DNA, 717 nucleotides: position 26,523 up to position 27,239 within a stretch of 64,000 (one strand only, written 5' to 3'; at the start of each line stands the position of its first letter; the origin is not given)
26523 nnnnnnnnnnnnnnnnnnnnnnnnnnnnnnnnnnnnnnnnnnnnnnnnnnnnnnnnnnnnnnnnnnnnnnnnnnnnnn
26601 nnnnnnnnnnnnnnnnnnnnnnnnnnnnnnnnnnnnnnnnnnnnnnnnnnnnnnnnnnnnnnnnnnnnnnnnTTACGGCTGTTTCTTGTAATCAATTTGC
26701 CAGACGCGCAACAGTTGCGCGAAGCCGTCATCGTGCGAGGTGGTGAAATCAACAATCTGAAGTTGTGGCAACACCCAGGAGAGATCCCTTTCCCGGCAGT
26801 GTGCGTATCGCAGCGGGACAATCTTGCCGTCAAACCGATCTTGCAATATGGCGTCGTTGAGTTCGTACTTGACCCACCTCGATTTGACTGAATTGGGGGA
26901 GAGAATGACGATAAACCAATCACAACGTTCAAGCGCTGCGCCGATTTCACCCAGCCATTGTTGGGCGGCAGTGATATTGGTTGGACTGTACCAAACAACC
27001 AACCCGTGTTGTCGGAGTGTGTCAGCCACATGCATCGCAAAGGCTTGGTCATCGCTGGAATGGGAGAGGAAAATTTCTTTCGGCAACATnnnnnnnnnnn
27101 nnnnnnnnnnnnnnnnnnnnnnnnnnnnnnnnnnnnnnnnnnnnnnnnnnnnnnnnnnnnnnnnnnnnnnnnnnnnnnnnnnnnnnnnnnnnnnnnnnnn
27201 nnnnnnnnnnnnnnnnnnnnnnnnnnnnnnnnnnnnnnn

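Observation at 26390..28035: REC-TIR and stand-alone TIR genes inserted in-line between the two methylmalonyl-CoA mutase subunit genes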

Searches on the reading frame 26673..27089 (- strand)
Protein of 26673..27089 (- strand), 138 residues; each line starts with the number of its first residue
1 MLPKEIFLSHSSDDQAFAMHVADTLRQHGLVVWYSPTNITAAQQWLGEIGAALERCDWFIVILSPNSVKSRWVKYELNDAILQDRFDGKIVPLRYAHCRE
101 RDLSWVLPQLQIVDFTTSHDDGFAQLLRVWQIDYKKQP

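Call 3: search_protein_families(library=pfam, proteins=[window:26673-27089:-], max_evalue=0.01)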
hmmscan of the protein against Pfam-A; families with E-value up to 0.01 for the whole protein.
window:26673-27089:- (138 aa): 4 families
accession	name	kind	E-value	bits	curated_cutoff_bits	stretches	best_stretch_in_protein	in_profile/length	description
PF13676.11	TIR_2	-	1.3e-26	93.9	28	1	6-127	1-122/122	TIR domain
PF01582.25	TIR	-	4.5e-07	30.3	21.3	1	7-85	5-85/179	TIR domain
PF10137.14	CAP12-PCTIR_TIR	-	0.00069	20.1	24.7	1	6-68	2-64/119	CAP12/Pycsar effector protein, TIR domain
PF08937.16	ThsB_TIR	-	0.0013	19.5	21.2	1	43-83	46-85/100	Thoeris protein ThsB, TIR-like domain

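Call 4: search_protein_families(library=padloc, proteins=[window:26673-27089:-], max_evalue=0.1)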
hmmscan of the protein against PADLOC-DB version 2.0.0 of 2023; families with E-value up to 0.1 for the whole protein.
window:26673-27089:- (138 aa): 22 families
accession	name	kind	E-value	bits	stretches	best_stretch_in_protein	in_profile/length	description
PDLC05062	PDC-S66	-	3.5e-15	54.2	1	5-88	150-233/282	-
PDLC02421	Aga_TIR-PNTD1-PNTD2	-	1.2e-14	52.3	1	4-128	4-130/430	Class I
PDLC02403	Aga_TIR-PNTD1-PNTD2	-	8.6e-13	46.1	1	5-129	4-130/443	Class I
PDLC02012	SAVED5--SAVED_TIR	-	7.4e-11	39.8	1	5-81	15-92/404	-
PDLC00436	ThsB1|ThsB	-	8.8e-10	36.4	1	4-78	36-114/183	TIR-like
PDLC00417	ThsB1|ThsB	-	1.7e-09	35.6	1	5-91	168-255/303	TIR-like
PDLC00419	ThsB1|ThsB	-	8.1e-09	33.5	1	4-79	28-107/165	TIR-like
PDLC02416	Aga_REase-TIR-PNTD1-PNTD2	-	3.1e-06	24.1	1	6-129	158-277/572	Class I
PDLC02961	RT-TIR_XII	-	9.4e-06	22.8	1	5-94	349-435/475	single gene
PDLC00422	ThsB1|ThsB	-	1.1e-05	23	1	5-77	42-120/194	TIR-like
PDLC00426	ThsB1|ThsB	-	1.2e-05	22.8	1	5-78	239-319/352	TIR-like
PDLC00425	ThsB1|ThsB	-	0.0001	19.6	1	5-78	253-333/389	TIR-like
PDLC03015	TIR-NLR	-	0.00012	19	1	6-81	4-78/824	-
PDLC02962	RT-TIR_XII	-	0.00027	17.9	1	5-93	347-438/478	single gene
PDLC00434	ThsB1|ThsB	-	0.00032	17.9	1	5-81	140-217/396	TIR-like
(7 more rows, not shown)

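Call 5: search_protein_families(library=ncbifam, proteins=[window:26673-27089:-], max_evalue=0.01)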
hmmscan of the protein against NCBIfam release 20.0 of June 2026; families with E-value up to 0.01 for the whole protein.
window:26673-27089:- (138 aa): 2 families
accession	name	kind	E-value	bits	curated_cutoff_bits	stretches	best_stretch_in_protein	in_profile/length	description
NF042941.1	Retron_TIR_antiphage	equivalog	6e-11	41.8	600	1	5-95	341-433/464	TIR domain-containing anti-phage reverse transcriptase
NF058526.1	Thoeris_type3_ThcB4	equivalog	1.2e-05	24.3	220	1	5-82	129-207/375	Thoeris type III anti-phage system protein ThcB4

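Call 31: find_homologous_proteins(query=window:26673-27089:-)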
Query window:26673-27089:- (138 aa): 109 proteins with E <= 0.001 among 116 candidates.
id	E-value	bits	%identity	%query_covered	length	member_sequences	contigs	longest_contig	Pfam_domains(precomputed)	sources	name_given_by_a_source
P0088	4.8e-90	317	100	100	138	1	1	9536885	PF01582.26,PF13676.12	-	-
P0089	3.1e-66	240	76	100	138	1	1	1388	PF01582.26,PF13676.12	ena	-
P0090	1.4e-60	221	71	100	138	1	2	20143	PF01582.26,PF13676.12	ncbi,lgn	-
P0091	1.5e-57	212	68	100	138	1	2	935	PF13676.12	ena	-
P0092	2.2e-57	211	69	99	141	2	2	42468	PF01582.26,PF13676.12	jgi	jgi:hypothetical protein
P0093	3.3e-52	194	63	100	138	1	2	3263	PF01582.26,PF13676.12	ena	-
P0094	4.6e-51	191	61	100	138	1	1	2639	PF13676.12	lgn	-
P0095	4.9e-51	190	62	98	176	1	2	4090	PF01582.26,PF13676.12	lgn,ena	-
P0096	6.9e-49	184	62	100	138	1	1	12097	PF01582.26,PF13676.12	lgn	-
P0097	6.1e-47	177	59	99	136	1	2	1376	PF01582.26,PF13676.12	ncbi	-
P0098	6.1e-47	177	59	99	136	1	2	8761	PF01582.26,PF13676.12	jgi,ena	-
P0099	1.3e-46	176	60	97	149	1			PF01582.26,PF13676.12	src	-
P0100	2.0e-46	176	59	100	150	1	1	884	PF01582.26,PF13676.12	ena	-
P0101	2.2e-46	175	58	99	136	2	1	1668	PF01582.26,PF13676.12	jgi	-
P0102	2.5e-46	175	60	99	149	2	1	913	PF01582.26,PF13676.12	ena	-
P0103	3.3e-46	175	59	99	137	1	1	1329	PF01582.26,PF13676.12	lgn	-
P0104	5.8e-46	174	61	99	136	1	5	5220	PF13676.12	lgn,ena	-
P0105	8.9e-46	173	60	99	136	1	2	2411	PF01582.26,PF13676.12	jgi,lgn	jgi:hypothetical protein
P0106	1.1e-45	173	59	99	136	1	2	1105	PF01582.26,PF13676.12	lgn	-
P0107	1.1e-45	173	60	99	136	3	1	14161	PF13676.12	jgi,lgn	jgi:hypothetical protein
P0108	1.6e-45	173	59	98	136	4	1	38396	PF01582.26,PF13676.12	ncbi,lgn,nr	ncbi:toll/interleukin-1 receptor domain-containing protein [candidate division KSB1 bacterium]|nr:to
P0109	2.1e-45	172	60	99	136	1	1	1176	PF01582.26,PF13676.12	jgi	jgi:TIR domain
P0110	2.1e-45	172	58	99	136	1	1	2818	PF01582.26,PF13676.12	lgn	-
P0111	2.1e-45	172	55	99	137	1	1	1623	PF01582.26,PF13676.12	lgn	-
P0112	4.8e-45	171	56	98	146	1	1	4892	PF01582.26,PF13676.12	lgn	-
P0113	5.1e-45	171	59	98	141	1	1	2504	PF01582.26,PF13676.12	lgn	-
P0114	5.2e-45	171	59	98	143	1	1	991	PF13676.12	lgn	-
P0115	2.3e-44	169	59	99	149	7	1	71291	PF01582.26,PF13676.12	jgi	jgi:TIR domain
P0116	2.7e-44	169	60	99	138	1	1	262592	PF01582.26,PF13676.12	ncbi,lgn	ncbi:MAG: toll/interleukin-1 receptor domain-containing protein [Acidobacteriota bacterium]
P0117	3.0e-44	168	57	99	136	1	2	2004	PF01582.26,PF13676.12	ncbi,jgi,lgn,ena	-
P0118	3.2e-44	168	54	99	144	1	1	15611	PF13676.12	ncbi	-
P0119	5.0e-44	168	55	99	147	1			PF01582.26,PF13676.12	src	-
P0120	6.3e-44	167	59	98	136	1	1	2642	PF01582.26,PF13676.12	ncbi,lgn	-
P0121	8.0e-44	167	54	98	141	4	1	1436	PF01582.26,PF13676.12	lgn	-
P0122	8.1e-44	167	56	98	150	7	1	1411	PF01582.26,PF13676.12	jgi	jgi:hypothetical protein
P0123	9.1e-44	167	57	99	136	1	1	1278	PF01582.26,PF13676.12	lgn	-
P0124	1.2e-43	167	57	99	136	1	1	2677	PF01582.26,PF13676.12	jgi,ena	jgi:hypothetical protein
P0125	1.5e-43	166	53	96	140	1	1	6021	PF01582.26,PF13676.12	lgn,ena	-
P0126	1.6e-43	166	57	99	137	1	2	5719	PF01582.26,PF13676.12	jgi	jgi:hypothetical protein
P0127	2.4e-43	166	59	96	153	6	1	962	PF01582.26,PF13676.12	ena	-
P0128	3.2e-43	165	57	97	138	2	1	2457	PF01582.26,PF13676.12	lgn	-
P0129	3.3e-43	165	57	99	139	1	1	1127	PF01582.26,PF13676.12,PF08937.17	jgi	jgi:hypothetical protein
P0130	3.8e-43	165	55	99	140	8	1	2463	PF01582.26,PF13676.12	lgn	-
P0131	5.7e-43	164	56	98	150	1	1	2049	PF01582.26,PF13676.12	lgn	-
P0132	7.3e-43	164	59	98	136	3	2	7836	PF01582.26,PF13676.12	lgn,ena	-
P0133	9.3e-43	164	53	96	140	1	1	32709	PF01582.26,PF13676.12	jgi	jgi:hypothetical protein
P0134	1.0e-42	164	55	99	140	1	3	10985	PF01582.26,PF13676.12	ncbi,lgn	-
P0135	1.2e-42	163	55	99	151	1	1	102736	PF01582.26,PF13676.12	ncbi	-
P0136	1.7e-42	163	58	99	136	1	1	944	PF01582.26,PF13676.12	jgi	jgi:hypothetical protein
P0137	2.1e-42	162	56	99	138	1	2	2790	PF01582.26,PF13676.12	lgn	-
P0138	2.6e-42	162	53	98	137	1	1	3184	PF01582.26,PF13676.12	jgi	jgi:hypothetical protein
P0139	3.6e-42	162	53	98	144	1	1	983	PF13676.12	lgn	-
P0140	5.9e-42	161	57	99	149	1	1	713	PF13676.12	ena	-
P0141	6.1e-42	161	55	99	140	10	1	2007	PF01582.26,PF13676.12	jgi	-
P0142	7.5e-42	161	55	99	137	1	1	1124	PF01582.26,PF13676.12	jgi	jgi:hypothetical protein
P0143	8.8e-42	160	58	98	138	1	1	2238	PF01582.26,PF13676.12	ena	-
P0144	1.1e-41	160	54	98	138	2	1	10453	PF13676.12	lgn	-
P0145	2.0e-41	159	55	98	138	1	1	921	PF01582.26,PF13676.12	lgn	-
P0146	2.7e-41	159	55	98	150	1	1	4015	PF01582.26,PF13676.12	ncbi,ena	-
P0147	2.7e-41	159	58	96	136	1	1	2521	PF01582.26,PF13676.12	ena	-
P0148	5.8e-41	158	54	100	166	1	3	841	PF01582.26,PF13676.12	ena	-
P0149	6.6e-41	158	55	94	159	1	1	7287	PF13676.12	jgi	jgi:hypothetical protein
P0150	7.0e-41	158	56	99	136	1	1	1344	PF01582.26,PF13676.12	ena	-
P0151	1.0e-40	157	53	95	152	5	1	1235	PF01582.26,PF13676.12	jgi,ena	-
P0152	1.8e-40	156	57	98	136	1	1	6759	PF13676.12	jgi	-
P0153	1.9e-40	156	57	97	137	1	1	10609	PF01582.26,PF13676.12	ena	-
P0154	2.4e-40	156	54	96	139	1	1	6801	PF13676.12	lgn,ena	-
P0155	2.7e-40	156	53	98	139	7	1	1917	PF13676.12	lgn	-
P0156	5.2e-40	155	55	98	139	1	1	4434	PF01582.26,PF13676.12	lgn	-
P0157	5.4e-40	155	51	97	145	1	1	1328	PF01582.26,PF13676.12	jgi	jgi:hypothetical protein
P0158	6.8e-40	154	58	95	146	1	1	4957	PF01582.26,PF13676.12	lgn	-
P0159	7.3e-40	154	55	87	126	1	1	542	PF01582.26,PF13676.12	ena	-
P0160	1.0e-39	154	53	99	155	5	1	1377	PF01582.26,PF13676.12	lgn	-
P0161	1.4e-39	153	52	99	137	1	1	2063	PF01582.26,PF13676.12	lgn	-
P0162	2.0e-39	153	55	95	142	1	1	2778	PF01582.26,PF13676.12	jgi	jgi:hypothetical protein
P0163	2.3e-39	153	54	97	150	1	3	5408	PF01582.26,PF13676.12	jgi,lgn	jgi:hypothetical protein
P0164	3.3e-39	152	52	99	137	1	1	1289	PF01582.26,PF13676.12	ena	-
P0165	4.9e-39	152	58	95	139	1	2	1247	PF01582.26,PF13676.12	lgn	-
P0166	1.4e-38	150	53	99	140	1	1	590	PF01582.26,PF13676.12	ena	-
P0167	1.6e-38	150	61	84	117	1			PF01582.26,PF13676.12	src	-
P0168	2.1e-38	150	54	95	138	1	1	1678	PF01582.26,PF13676.12,PF08937.17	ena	-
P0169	2.4e-38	149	49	99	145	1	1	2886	PF01582.26,PF13676.12,PF08937.17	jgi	jgi:hypothetical protein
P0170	3.6e-38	149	51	95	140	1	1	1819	PF01582.26,PF13676.12,PF08937.17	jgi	jgi:hypothetical protein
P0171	6.2e-38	148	55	96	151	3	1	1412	PF13676.12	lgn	-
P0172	8.9e-38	148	50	98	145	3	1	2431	PF01582.26,PF13676.12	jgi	jgi:hypothetical protein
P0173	1.1e-37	147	54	95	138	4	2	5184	PF13676.12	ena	-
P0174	1.2e-37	147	52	96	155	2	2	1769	PF01582.26,PF13676.12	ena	-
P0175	1.3e-37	147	53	92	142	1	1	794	PF13676.12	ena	-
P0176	5.7e-37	145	51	98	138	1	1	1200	PF13676.12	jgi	jgi:hypothetical protein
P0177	1.9e-36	143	53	95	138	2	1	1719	PF01582.26,PF13676.12,PF08937.17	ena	-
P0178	2.4e-36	143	51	93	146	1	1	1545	PF13676.12,PF08937.17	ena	-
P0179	3.1e-36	143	51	97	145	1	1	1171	PF13676.12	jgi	jgi:hypothetical protein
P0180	7.2e-36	141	51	96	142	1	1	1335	PF01582.26,PF13676.12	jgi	jgi:TIR domain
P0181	1.9e-35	140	50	96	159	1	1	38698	PF13676.12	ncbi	-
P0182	9.2e-35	138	51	98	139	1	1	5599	PF01582.26,PF13676.12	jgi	jgi:hypothetical protein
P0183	1.7e-33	134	49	99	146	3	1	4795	PF01582.26,PF13676.12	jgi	jgi:hypothetical protein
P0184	3.8e-33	132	48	96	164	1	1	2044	PF01582.26,PF13676.12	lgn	-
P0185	5.3e-33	132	48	99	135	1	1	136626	PF01582.26,PF13676.12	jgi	jgi:TIR domain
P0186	1.2e-32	131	60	71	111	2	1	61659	PF01582.26,PF13676.12,PF10137.15,PF08937.17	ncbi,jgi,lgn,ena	-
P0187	6.7e-32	128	45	99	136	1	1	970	PF01582.26,PF13676.12,PF08937.17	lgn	-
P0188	1.1e-31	128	47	99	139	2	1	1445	PF01582.26,PF13676.12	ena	-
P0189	1.8e-30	124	58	74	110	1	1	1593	PF01582.26,PF13676.12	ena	-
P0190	1.0e-29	121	53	78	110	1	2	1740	PF13676.12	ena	-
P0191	4.8e-28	116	67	57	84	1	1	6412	PF01582.26,PF13676.12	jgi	jgi:hypothetical protein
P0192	3.8e-27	113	61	67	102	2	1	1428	PF01582.26,PF13676.12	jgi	-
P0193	4.7e-21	93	53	69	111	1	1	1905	PF13676.12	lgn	-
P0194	6.4e-20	90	45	80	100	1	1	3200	PF13676.12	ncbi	-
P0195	3.0e-12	65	38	70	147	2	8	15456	PF01582.26,PF13676.12,PF08937.17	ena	-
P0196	1.2e-7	50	32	91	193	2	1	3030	PF01582.26,PF13676.12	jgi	jgi:hypothetical protein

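Call 32: find_encoding_contigs(protein=P0092, flank=8000, max_places=2)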
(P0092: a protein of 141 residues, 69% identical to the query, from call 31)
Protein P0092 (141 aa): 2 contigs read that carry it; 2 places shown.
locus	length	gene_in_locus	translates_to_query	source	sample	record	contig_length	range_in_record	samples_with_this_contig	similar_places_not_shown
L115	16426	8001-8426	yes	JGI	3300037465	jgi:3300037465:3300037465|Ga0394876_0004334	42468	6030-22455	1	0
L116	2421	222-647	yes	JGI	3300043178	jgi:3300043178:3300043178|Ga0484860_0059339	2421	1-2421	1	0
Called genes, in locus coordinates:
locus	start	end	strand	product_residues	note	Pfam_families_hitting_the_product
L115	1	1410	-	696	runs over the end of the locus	PF03717:PBP_dimer, PF21922:PBP_dimer_2 (faint), PF00905:Transpeptidase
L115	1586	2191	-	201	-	-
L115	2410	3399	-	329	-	PF01795:Methyltransf_5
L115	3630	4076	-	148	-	PF02381:MraZ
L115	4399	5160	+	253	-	PF02535:Zip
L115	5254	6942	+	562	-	PF01642:MM_CoA_mutase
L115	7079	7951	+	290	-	PF00072:Response_reg, PF10137:CAP12-PCTIR_TIR (faint), PF13676:TIR_2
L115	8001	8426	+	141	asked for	PF01582:TIR (weak), PF13676:TIR_2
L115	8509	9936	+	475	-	PF00675:Peptidase_M16, PF05193:Peptidase_M16_C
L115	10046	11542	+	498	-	PF00675:Peptidase_M16, PF05193:Peptidase_M16_C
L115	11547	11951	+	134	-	PF02310:B12-binding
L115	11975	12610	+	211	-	PF00378:ECH_1, PF16113:ECH_2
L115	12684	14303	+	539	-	PF08450:SGL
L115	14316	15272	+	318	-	PF00291:PALP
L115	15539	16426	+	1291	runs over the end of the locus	PF13620:CarboxypepD_reg, PF13715:CarbopepD_reg_2 (weak), PF25183:OMP_b-brl_4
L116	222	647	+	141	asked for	PF01582:TIR (weak), PF13676:TIR_2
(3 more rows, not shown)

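Call 33: find_encoding_contigs(protein=P0116, flank=8000, max_places=2)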
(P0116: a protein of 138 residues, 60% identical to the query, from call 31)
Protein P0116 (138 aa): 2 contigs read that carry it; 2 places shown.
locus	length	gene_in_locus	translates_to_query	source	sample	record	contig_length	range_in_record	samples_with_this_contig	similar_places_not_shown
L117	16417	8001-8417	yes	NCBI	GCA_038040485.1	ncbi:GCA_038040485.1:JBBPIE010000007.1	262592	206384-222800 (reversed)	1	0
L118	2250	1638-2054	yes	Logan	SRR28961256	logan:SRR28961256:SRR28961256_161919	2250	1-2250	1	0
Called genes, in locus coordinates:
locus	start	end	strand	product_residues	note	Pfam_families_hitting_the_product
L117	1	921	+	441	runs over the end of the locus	PF02441:Flavoprotein, PF04127:DFP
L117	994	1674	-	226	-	-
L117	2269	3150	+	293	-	PF02457:DAC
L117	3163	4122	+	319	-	PF07949:YbbR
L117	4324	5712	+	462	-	PF02878:PGM_PMM_I, PF02879:PGM_PMM_II, PF02880:PGM_PMM_III, PF00408:PGM_PMM_IV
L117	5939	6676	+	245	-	-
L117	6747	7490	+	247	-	-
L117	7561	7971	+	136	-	PF01582:TIR (weak), PF10137:CAP12-PCTIR_TIR (faint), PF13676:TIR_2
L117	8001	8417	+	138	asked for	PF01582:TIR (weak), PF13676:TIR_2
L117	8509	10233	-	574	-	PF03979:Sigma70_r1_1, PF00140:Sigma70_r1_2, PF04542:Sigma70_r2, PF04539:Sigma70_r3, PF04545:Sigma70_r4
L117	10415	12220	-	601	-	PF01807:Zn_ribbon_DnaG, PF08275:DNAG_N, PF01751:Toprim (weak), PF13155:Toprim_2, PF13662:Toprim_4, PF10410:DnaB_bind, PF00772:DnaB (faint)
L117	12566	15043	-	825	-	PF00488:MutS_V, PF20297:MSSS (weak), PF01713:Smr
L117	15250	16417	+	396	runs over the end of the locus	-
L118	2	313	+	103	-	?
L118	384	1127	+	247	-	-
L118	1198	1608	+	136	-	PF01582:TIR (weak), PF10137:CAP12-PCTIR_TIR (faint), PF13676:TIR_2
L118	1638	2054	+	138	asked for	PF01582:TIR (weak), PF13676:TIR_2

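Call 34: find_encoding_contigs(protein=P0135, flank=8000, max_places=2)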
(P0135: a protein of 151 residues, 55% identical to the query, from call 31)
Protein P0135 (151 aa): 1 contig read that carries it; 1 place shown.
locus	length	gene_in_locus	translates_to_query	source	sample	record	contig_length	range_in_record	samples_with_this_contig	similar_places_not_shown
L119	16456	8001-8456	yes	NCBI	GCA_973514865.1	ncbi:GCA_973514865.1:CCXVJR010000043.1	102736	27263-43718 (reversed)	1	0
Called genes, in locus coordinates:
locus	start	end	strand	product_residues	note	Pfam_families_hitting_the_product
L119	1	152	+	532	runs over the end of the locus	PF01642:MM_CoA_mutase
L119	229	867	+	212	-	PF05685:Uma2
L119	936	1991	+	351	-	PF00005:ABC_tran, PF08352:oligo_HPY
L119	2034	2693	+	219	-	PF00697:PRAI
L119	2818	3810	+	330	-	PF00005:ABC_tran, PF08352:oligo_HPY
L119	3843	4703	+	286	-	PF04893:Yip1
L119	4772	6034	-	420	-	PF12704:MacB_PCD, PF02687:FtsX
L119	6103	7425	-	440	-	PF12704:MacB_PCD, PF02687:FtsX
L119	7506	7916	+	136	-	PF13676:TIR_2, PF08937:ThsB_TIR (faint)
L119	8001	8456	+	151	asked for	PF01582:TIR (weak), PF13676:TIR_2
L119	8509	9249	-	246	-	PF02463:SMC_N (faint), PF00005:ABC_tran, PF13304:AAA_21 (faint)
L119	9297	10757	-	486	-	PF25917:BSH_RND, PF25919:BSH_CusB (faint), PF25973:BSH_CzcB (weak), PF25984:BSH_YknX (weak), PF25994:HH_AprE, PF25990:Beta-barrel_YknX (weak), PF26002:Beta-barrel_AprE (weak), PF25989:YknX_C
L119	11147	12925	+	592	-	PF00069:Pkinase, PF00481:PP2C, PF13672:PP2C_2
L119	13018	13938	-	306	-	-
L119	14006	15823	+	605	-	PF11832:DUF3352 (faint)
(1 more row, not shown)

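Call 36: find_related_loci(query=A1, collection=genome_contigs, flank=6000)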
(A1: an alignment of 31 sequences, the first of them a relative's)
Query A1 (138 aa) in genome_contigs; peptide patterns used: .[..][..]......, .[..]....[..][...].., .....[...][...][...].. (x = any residue, [..] = any of these).
598 stretches matched a pattern (row limit reached: there are more); 430 encode a relative of the query (tblastn E <= 1e-3); the best 80 are kept; 80 distinct loci.
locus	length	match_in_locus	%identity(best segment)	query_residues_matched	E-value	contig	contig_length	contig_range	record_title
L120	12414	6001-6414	71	1-138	7e-65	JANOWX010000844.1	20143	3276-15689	MAG: Acidobacteriota bacterium isolate VAR_35_metabat_317 VAR_35_k141_5409943, whole genome shotgun sequence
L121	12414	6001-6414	58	1-138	2e-54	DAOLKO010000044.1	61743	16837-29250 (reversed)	MAG TPA_asm: Blastocatellia bacterium isolate AMR_MDS_0338 NODE_168_length_61743_cov_17.505220, whole genome shotgun seq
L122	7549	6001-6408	57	1-136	1e-51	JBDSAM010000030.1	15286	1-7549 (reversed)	MAG: Blastocatellia bacterium isolate cluster1_bin.11 k127_11664579, whole genome shotgun sequence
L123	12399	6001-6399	59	2-134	2e-51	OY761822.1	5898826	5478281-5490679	MAG: Gammaproteobacteria bacterium isolate 26270776-605d-492c-ad89-c005c466fdfd genome assembly, chromosome: 1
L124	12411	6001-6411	58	2-138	3e-50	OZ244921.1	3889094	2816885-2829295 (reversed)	MAG: Candidatus Azophilus sp. isolate 58b071f3-d8bb-44fc-ae66-0b25798c9caf genome assembly, chromosome: 1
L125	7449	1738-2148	61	1-137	3e-49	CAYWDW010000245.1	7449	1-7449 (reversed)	MAG TPA_asm: uncultured Heliobacteriaceae bacterium isolate binchicken_co27_206 genome assembly, contig: NODE_17438_leng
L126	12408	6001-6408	57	1-136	1e-49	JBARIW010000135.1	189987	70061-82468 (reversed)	MAG: Pyrinomonadaceae bacterium isolate MFD06482_ilm_asm_bin2 k127_60391, whole genome shotgun sequence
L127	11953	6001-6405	56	1-135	1e-48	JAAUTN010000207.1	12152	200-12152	MAG: Leptolyngbyaceae cyanobacterium SM1_4_3 NODE_2197_length_12152_cov_7.410062, whole genome shotgun sequence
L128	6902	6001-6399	58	2-134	7e-49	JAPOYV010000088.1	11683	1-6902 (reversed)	MAG: Gammaproteobacteria bacterium isolate COS4_bin_44 NODE_4278_length_11683_cov_15.285, whole genome shotgun sequence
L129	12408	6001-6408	60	1-136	6e-49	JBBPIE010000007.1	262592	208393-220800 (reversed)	MAG: Candidatus Onstottus arcticum isolate BPF1-18-20_bin_3 NODE_8_length_262592_cov_40.927507, whole genome shotgun seq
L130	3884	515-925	53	2-138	6e-49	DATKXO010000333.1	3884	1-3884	MAG TPA_asm: Phycisphaerae bacterium isolate SMAG_U14193 k141_4372781, whole genome shotgun sequence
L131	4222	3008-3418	55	1-137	1e-48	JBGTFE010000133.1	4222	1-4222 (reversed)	MAG: Pyrinomonadaceae bacterium isolate JTS-RE184 k141_3480561, whole genome shotgun sequence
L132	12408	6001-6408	60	1-136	1e-48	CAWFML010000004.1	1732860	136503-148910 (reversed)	MAG: Pyrinomonadaceae bacterium isolate MFD01916.bin.1.104 genome assembly, contig: contig_4660, whole genome shotgun se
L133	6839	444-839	56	1-132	1e-48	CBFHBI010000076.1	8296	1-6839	MAG TPA_asm: uncultured Blastocatellia bacterium isolate SRR21876936_concoct_29 genome assembly, contig: ERZ27257217.927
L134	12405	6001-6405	56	1-135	2e-48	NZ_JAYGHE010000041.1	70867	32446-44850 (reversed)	Nostoc sp. UHCC 0252 00041__length=70867, whole genome shotgun sequence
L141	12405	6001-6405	54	1-135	4e-48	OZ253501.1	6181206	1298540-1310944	MAG: Candidatus Latescibacterota bacterium isolate f485d00f-16df-4488-a4d1-ddfd292eb512 genome assembly, chromosome: 1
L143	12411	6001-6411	56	1-137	5e-48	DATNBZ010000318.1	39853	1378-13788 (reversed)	MAG TPA_asm: Blastocatellia bacterium isolate SMAG_U11201 k141_4461557, whole genome shotgun sequence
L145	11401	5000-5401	55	1-134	6e-48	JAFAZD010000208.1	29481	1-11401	MAG: Armatimonadota bacterium isolate CP_BM_RX_R8_32 BM_RX_R8_k147_326756, whole genome shotgun sequence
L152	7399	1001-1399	56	2-134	9e-48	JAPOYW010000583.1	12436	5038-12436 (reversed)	MAG: Gammaproteobacteria bacterium isolate COS4_bin_45 NODE_4002_length_12436_cov_6.7333, whole genome shotgun sequence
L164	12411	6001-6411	52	2-138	6e-47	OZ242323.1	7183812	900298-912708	MAG: Vicinamibacterales bacterium isolate 8c3855b2-ceca-4187-9ff2-440907630a03 genome assembly, chromosome: 1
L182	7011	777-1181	56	1-135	2e-46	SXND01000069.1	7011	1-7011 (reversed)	MAG: Proteobacteria bacterium isolate F1-120-MAGs186 F1-120__c164228, whole genome shotgun sequence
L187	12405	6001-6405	53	1-135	3e-46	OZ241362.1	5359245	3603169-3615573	MAG: Candidatus Latescibacterota bacterium isolate 7df831f4-54e1-479f-8521-a5e6456f6651 genome assembly, chromosome: 1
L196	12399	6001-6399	54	2-134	4e-46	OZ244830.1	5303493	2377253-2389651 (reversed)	MAG: Candidatus Azophilus sp. isolate 1f4708c2-4886-4a85-b405-f8de5ef5afd3 genome assembly, chromosome: 1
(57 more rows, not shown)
